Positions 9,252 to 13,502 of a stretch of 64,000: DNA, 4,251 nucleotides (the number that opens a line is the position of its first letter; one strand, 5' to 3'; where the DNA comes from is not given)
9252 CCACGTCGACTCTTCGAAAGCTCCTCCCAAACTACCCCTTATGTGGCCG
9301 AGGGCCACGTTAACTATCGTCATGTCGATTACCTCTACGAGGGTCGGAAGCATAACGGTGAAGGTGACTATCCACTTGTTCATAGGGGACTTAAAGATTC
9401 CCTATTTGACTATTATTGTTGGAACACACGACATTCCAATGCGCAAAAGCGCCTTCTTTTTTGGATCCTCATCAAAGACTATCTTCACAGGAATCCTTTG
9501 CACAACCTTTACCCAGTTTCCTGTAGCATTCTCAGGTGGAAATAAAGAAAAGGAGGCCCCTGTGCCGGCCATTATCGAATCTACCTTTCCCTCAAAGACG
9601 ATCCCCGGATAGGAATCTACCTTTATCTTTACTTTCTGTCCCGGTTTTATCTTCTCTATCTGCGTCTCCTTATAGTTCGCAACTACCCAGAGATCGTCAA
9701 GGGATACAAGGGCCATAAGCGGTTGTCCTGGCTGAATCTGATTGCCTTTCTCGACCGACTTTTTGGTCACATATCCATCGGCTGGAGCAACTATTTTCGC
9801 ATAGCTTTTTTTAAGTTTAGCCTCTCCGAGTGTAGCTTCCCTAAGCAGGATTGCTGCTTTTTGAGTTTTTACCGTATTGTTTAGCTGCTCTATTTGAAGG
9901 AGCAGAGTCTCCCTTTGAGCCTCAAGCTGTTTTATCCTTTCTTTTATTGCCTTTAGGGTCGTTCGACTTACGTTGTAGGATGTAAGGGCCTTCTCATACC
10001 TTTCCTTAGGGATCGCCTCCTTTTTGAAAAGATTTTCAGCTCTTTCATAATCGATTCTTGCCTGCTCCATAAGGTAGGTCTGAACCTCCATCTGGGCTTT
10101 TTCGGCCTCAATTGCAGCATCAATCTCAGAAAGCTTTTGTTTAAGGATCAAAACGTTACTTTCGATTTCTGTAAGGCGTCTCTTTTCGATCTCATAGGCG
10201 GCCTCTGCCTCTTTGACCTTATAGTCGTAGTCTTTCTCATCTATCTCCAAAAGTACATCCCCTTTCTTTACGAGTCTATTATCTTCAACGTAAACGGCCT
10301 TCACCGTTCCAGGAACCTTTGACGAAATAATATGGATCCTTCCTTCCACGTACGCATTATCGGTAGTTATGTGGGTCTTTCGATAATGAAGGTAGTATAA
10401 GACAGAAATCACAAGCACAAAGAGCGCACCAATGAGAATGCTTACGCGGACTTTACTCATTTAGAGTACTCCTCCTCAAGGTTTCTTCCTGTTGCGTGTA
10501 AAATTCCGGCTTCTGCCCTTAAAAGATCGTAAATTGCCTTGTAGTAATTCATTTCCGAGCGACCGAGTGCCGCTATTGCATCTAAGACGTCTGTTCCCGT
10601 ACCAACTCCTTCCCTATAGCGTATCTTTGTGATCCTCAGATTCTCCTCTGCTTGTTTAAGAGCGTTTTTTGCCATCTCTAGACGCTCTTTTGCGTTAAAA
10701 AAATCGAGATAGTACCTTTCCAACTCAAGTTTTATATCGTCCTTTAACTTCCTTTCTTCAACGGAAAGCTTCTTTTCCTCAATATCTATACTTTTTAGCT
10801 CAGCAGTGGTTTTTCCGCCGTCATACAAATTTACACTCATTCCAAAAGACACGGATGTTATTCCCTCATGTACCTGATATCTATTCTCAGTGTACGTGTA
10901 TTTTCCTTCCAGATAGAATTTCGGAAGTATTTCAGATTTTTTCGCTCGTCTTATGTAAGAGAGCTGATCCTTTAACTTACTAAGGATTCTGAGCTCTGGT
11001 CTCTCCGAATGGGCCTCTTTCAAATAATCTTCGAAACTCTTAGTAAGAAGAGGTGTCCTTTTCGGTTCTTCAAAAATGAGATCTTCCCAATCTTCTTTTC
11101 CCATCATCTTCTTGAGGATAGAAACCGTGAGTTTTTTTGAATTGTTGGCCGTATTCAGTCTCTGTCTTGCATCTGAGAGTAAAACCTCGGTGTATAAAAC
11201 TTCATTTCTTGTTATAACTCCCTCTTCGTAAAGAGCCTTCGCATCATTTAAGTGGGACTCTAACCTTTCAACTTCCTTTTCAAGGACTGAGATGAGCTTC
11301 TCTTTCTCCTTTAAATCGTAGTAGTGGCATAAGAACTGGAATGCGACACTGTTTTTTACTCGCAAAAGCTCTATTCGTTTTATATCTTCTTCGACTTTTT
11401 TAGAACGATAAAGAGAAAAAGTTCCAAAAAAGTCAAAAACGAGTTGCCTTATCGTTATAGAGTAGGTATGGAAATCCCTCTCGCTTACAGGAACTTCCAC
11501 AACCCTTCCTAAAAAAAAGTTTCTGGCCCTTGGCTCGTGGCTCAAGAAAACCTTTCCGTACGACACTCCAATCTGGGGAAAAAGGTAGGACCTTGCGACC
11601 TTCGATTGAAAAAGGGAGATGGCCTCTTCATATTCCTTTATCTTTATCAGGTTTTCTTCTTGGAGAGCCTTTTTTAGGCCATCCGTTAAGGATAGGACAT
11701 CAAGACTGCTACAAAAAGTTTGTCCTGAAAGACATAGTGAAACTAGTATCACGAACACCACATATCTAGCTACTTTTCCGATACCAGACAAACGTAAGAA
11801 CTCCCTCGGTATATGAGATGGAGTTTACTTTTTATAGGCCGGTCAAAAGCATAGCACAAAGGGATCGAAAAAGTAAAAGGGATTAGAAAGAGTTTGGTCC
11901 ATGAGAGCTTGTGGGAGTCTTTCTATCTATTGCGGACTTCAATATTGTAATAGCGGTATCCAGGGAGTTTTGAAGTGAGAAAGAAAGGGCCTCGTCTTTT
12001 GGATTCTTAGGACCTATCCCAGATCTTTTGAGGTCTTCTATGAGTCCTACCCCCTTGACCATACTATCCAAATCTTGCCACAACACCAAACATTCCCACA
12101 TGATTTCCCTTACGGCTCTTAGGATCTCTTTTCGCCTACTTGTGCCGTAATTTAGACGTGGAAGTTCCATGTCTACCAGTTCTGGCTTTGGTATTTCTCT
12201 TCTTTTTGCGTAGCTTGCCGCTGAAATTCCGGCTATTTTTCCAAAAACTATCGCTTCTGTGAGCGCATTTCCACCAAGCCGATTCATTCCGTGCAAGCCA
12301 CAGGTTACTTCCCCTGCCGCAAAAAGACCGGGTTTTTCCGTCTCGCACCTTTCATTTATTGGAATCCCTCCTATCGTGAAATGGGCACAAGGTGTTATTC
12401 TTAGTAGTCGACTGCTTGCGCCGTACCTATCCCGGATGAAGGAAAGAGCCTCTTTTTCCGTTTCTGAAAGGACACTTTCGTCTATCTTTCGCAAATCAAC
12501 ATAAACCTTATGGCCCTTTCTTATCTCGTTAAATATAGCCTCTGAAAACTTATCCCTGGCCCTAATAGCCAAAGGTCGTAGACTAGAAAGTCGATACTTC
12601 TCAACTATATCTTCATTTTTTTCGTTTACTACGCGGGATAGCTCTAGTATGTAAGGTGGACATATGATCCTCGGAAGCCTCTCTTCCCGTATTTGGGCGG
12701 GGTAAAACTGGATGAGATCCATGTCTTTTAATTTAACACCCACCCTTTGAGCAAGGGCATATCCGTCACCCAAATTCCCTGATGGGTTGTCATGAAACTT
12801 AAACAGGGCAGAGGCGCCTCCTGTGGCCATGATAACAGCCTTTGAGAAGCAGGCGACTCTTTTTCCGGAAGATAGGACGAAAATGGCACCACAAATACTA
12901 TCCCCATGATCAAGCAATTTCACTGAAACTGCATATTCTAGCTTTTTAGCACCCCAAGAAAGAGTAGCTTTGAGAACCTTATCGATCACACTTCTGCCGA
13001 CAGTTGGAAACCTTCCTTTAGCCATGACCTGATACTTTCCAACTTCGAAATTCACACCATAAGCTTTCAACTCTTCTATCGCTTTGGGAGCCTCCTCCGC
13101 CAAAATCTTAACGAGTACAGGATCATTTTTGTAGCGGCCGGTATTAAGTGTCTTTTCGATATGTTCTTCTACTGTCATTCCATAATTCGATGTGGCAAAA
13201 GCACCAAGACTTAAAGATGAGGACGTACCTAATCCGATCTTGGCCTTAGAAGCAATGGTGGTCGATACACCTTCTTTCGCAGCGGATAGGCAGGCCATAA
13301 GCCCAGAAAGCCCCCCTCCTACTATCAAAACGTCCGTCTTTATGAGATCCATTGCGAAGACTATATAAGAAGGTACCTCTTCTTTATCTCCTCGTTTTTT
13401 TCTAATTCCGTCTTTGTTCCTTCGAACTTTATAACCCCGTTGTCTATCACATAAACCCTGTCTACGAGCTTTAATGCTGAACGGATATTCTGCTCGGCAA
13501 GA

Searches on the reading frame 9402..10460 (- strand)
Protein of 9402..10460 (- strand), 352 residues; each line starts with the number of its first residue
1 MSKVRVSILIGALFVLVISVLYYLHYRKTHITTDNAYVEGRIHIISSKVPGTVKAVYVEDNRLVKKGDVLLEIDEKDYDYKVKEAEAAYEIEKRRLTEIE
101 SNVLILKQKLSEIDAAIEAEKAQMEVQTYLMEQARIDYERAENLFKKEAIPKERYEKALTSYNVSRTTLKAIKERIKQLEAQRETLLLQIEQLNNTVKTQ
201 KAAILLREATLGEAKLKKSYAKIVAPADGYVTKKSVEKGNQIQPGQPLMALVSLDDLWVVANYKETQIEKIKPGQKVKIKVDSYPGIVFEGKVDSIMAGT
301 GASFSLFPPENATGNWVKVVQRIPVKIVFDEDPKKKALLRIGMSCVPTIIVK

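Call 42: find_encoding_contigs(protein=window:9402-10460:-, flank=10000, max_places=1)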
Protein window:9402-10460:- (352 aa): no gene with exactly this product is on record in the collection.

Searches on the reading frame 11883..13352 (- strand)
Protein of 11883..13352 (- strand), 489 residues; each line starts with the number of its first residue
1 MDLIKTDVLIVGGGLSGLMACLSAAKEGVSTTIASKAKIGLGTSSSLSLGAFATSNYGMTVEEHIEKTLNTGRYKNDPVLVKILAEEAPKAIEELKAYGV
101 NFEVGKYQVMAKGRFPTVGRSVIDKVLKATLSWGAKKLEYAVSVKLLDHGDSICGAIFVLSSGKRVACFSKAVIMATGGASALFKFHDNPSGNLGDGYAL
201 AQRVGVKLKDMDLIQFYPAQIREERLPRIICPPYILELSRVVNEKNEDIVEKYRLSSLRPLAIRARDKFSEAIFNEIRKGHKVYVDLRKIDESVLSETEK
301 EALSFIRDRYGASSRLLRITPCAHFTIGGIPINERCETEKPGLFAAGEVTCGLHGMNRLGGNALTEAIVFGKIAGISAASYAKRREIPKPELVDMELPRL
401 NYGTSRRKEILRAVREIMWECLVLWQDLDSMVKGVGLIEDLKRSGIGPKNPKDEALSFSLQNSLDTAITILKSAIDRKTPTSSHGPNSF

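Call 44: find_encoding_contigs(protein=window:11883-13352:-, flank=10000, max_places=1)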
Protein window:11883-13352:- (489 aa): 1 contig read that carries it; 1 place shown.
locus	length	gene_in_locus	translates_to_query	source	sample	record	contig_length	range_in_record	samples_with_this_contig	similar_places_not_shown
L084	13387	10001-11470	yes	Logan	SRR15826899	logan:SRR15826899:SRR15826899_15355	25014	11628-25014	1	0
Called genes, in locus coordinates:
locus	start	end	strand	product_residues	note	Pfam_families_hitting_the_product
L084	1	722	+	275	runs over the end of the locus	PF01012:ETF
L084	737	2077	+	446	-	PF12838:Fer4_7, PF13187:Fer4_9, PF13237:Fer4_10 (weak), PF14697:Fer4_21, PF25160:LdpA_Fe-S-bd, PF00037:Fer4 (weak), PF01012:ETF, PF00766:ETF_alpha, +3 more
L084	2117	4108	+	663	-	PF12797:Fer4_2 (faint), PF13237:Fer4_10 (weak), PF13183:Fer4_8, PF13187:Fer4_9, PF02754:CCG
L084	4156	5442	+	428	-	PF00709:Adenylsucc_synt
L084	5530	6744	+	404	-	PF13433:Peripla_BP_5, PF13458:Peripla_BP_6, PF01094:ANF_receptor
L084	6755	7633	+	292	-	PF02653:BPD_transp_2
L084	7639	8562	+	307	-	PF02653:BPD_transp_2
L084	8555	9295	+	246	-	PF13476:AAA_23 (weak), PF00005:ABC_tran, PF13304:AAA_21 (faint), PF12399:BCA_ABC_TP_C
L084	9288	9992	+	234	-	PF00005:ABC_tran, PF13304:AAA_21 (faint)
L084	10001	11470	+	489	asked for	PF00890:FAD_binding_2, PF01266:DAO (weak), PF03486:HI0933_like, PF07992:Pyr_redox_2 (faint), PF12831:FAD_oxidored (weak)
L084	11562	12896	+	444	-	PF02321:OEP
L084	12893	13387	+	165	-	?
